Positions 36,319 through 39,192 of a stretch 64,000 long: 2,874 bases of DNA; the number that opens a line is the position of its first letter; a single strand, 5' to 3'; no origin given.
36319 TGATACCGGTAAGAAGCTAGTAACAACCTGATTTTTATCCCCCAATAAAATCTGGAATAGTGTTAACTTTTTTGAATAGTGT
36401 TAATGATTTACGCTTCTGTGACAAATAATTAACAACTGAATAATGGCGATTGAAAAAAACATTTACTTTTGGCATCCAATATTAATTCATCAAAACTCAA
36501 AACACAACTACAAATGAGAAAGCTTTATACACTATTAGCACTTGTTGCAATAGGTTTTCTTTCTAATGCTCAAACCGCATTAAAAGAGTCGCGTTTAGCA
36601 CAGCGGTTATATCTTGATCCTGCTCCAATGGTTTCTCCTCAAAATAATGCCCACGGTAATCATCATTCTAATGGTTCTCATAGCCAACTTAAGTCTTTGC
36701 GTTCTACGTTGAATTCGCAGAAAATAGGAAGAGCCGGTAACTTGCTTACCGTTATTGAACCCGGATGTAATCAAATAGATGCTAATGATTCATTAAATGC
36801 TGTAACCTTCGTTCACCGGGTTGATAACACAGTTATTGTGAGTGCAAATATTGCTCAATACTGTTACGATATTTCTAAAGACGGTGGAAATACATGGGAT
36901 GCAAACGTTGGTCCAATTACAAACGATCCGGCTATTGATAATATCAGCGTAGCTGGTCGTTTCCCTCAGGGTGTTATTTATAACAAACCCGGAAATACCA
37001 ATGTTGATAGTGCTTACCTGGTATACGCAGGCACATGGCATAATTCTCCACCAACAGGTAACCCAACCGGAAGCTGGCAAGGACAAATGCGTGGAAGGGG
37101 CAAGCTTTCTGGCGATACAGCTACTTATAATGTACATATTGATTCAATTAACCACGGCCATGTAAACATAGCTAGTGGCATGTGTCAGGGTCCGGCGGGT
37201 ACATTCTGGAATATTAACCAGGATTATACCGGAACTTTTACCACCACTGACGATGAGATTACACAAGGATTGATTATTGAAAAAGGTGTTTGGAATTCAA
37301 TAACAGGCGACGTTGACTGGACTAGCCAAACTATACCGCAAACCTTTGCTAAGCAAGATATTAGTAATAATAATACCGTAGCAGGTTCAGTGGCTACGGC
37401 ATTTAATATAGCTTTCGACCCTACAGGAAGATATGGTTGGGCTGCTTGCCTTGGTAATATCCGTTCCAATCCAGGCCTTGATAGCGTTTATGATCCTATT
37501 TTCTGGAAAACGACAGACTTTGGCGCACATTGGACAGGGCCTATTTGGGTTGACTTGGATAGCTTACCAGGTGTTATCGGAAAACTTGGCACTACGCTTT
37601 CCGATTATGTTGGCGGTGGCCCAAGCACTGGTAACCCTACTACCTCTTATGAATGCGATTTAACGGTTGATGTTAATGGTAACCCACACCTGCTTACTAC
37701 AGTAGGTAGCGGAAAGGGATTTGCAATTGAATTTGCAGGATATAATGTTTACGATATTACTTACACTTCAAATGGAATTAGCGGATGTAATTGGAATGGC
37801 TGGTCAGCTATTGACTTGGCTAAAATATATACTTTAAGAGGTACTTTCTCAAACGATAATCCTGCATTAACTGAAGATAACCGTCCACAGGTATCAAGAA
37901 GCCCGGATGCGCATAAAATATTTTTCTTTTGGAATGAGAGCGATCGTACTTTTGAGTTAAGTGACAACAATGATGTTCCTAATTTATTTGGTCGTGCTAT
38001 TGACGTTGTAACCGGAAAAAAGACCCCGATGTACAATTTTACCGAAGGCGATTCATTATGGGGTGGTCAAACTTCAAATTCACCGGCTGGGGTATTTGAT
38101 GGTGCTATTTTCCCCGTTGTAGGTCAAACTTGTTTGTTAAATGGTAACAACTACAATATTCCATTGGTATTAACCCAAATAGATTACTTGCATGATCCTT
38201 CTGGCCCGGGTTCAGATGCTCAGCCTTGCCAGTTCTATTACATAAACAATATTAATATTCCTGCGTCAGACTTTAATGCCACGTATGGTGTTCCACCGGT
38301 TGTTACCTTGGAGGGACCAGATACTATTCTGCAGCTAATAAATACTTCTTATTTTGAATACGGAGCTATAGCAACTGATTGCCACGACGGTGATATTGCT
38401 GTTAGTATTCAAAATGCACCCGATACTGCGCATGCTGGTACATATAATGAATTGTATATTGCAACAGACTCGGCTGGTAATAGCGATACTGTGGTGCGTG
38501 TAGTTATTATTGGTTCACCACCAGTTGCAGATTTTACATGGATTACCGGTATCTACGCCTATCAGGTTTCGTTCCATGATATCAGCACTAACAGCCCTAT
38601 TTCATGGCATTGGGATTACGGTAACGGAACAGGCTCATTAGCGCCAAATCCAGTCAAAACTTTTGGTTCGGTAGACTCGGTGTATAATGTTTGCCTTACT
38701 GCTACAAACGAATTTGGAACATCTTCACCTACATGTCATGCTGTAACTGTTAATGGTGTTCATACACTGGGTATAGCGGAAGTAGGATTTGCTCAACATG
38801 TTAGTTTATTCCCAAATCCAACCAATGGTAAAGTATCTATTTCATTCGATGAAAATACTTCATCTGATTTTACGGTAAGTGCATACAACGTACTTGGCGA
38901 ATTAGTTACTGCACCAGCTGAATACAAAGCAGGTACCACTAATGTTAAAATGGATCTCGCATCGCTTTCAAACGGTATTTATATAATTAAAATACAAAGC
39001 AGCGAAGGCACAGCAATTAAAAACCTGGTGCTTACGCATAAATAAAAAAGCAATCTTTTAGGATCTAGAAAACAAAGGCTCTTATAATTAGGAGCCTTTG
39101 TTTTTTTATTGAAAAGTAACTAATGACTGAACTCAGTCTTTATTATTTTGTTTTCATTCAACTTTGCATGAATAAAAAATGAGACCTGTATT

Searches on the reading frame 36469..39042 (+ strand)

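Call 25: search_protein_families(library=pfam, proteins=[window:36469-39042:+])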
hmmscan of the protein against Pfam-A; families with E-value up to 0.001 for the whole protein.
window:36469-39042:+ (858 aa): 4 families
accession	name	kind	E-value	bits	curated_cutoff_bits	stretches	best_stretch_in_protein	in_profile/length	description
PF18962.6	Por_Secre_tail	-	7.6e-16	58.6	27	1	780-854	1-74/75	Secretion system C-terminal sorting domain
PF16403.11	Bact_surface_Ig-like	-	4.6e-08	33.4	27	1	613-681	2-71/71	Bacterial surface protein, Ig-like domain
PF18911.6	PKD_4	-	5.9e-06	26.7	27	1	698-754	22-77/85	PKD domain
PF00801.26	PKD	-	0.00074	19.9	23.5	0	700-758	17-78/80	PKD domain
